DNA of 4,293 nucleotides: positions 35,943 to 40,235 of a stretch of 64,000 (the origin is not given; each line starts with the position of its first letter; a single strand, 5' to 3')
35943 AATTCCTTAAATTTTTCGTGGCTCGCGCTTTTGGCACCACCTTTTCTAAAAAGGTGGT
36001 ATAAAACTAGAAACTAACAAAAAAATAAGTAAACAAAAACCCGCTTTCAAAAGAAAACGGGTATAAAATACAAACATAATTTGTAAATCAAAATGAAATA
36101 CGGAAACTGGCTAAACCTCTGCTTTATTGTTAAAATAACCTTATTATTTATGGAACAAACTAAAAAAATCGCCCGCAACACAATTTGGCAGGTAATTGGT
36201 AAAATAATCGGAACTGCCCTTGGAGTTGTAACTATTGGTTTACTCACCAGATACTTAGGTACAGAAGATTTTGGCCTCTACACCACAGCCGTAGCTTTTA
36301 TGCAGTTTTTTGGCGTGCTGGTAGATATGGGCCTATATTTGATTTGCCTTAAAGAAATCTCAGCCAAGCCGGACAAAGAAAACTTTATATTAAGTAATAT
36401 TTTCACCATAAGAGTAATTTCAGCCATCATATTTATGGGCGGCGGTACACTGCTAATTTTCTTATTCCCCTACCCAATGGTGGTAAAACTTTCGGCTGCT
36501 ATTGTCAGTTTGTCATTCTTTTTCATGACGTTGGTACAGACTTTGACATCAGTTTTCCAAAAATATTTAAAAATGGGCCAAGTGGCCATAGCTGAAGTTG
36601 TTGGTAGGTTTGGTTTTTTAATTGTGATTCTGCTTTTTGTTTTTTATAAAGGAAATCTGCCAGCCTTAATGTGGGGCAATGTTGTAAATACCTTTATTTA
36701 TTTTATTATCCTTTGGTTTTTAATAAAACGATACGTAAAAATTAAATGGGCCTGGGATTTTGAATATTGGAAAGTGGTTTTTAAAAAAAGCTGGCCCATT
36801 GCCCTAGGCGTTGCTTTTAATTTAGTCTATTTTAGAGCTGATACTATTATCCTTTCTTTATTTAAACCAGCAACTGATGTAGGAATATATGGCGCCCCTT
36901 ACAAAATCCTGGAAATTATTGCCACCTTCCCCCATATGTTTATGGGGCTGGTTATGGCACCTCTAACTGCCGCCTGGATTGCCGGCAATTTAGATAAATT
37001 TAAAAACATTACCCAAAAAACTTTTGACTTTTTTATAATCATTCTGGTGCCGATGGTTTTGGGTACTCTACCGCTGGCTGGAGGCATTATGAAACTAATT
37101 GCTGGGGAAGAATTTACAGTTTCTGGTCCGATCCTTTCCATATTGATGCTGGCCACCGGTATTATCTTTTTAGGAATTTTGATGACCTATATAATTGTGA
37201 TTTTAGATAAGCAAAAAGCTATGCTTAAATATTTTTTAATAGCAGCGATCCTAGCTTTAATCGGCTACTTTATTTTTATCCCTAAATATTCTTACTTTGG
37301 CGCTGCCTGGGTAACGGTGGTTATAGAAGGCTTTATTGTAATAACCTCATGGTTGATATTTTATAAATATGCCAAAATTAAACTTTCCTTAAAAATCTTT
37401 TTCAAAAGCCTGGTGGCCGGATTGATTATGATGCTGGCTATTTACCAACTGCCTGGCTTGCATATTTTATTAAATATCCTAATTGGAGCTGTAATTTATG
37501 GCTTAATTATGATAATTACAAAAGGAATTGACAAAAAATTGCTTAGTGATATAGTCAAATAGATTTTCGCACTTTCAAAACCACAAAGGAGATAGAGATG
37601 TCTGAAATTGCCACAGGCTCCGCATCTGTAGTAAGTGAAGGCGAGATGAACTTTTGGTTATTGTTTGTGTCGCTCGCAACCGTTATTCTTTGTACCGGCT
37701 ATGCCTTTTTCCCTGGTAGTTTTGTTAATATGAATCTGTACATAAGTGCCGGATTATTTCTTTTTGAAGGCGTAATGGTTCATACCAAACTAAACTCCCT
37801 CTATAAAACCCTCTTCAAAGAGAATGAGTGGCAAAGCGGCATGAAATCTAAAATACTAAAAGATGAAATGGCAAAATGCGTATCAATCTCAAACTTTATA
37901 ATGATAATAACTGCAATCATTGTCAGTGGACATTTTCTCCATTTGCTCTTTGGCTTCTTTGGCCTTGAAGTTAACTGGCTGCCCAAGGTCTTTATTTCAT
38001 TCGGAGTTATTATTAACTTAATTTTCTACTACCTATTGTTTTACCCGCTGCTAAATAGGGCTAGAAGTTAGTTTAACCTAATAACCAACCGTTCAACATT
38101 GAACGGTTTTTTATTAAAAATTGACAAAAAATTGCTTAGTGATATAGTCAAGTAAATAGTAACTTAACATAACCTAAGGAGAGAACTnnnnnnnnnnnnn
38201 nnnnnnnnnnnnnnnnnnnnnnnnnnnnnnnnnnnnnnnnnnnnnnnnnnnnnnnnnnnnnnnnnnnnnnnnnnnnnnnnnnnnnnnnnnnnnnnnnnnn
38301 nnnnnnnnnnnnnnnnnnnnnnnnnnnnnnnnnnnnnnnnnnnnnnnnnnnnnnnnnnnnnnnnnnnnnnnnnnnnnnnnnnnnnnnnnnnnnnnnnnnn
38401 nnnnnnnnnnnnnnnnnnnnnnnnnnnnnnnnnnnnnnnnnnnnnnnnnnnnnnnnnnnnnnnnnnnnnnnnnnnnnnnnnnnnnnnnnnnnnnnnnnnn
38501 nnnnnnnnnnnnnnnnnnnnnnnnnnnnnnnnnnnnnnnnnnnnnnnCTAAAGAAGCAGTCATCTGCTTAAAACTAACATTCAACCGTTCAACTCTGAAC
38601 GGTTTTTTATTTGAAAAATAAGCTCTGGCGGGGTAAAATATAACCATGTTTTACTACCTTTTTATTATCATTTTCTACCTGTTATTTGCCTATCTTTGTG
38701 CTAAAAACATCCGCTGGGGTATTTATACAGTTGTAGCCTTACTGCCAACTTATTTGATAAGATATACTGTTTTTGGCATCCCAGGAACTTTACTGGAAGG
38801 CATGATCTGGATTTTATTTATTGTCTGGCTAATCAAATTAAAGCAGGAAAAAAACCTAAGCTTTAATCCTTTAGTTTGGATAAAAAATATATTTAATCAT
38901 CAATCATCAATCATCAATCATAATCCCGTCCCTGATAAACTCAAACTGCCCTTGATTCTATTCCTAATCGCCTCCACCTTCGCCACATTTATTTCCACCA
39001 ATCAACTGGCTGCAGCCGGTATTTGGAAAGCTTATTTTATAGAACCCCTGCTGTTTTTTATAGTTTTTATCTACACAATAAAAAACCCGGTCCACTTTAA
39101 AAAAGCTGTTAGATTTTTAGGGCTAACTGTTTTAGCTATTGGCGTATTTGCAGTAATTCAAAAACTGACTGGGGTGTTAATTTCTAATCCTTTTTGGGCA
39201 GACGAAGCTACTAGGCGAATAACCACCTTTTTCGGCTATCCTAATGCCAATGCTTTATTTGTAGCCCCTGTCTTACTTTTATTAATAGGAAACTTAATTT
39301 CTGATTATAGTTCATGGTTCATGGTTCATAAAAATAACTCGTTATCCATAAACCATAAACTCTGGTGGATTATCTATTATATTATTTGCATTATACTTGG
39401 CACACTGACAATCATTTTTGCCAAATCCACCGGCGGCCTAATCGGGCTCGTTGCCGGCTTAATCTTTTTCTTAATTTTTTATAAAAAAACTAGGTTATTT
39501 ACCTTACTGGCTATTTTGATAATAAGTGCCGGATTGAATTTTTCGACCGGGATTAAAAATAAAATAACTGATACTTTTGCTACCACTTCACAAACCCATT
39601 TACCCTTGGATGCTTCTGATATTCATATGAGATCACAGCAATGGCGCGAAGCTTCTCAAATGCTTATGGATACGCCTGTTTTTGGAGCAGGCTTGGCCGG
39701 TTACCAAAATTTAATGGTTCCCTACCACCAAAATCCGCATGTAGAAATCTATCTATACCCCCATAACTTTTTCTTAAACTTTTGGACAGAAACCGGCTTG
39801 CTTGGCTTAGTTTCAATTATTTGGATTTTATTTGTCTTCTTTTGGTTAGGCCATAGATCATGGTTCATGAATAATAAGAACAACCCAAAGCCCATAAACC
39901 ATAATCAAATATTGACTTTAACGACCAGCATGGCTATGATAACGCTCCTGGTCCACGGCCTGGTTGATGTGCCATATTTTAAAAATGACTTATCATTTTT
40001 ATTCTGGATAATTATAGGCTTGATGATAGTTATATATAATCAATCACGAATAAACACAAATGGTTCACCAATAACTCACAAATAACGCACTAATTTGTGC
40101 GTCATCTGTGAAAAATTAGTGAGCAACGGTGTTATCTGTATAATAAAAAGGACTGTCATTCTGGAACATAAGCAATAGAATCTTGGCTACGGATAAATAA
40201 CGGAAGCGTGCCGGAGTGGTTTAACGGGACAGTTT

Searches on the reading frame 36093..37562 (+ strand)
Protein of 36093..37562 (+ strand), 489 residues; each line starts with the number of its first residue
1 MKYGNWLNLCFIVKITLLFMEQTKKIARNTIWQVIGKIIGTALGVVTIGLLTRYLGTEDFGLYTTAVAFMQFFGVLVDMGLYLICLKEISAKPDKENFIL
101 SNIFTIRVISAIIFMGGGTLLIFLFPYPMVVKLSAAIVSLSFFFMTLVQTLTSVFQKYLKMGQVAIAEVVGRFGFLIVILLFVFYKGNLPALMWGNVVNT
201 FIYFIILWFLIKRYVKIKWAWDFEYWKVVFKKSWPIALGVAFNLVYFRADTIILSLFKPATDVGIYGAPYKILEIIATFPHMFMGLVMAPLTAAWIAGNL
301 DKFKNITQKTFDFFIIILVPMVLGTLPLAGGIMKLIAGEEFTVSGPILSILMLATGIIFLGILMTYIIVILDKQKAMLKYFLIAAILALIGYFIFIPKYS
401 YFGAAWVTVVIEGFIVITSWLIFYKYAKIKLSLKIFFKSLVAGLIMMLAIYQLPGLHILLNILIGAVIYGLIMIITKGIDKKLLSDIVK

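Call 7: search_protein_families(library=pfam, proteins=[window:36093-37562:+], max_evalue=0.001)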
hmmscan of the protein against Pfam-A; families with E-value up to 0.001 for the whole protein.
window:36093-37562:+ (489 aa): 2 families
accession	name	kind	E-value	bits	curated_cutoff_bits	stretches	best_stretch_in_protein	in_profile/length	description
PF01943.22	Polysacc_synt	-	3e-32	112.6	28.2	1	27-291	2-269/274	Polysaccharide biosynthesis protein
PF13440.11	Polysacc_synt_3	-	6.7e-23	81.8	23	1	50-343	1-290/293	Polysaccharide biosynthesis protein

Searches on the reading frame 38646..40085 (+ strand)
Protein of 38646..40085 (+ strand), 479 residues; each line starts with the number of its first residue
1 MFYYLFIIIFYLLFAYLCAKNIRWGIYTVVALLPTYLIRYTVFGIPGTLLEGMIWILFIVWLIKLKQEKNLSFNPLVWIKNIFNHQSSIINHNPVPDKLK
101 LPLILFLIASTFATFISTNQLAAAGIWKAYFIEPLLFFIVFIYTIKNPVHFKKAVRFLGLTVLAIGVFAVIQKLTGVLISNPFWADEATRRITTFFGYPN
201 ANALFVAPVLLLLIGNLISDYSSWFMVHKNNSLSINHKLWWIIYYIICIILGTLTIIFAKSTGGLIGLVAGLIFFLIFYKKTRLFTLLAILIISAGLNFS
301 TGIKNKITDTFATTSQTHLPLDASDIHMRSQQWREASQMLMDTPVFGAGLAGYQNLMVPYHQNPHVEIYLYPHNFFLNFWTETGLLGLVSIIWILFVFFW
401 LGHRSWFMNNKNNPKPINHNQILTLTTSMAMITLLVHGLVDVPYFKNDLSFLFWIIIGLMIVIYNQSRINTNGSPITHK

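Call 7: search_protein_families(library=pfam, proteins=[window:38646-40085:+], max_evalue=0.001)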
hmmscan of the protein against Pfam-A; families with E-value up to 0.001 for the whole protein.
window:38646-40085:+ (479 aa): 1 family
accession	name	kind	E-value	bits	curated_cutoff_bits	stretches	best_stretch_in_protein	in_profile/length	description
PF04932.20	Wzy_C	-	4.9e-20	72.3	31.7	1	248-391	2-148/149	O-Antigen ligase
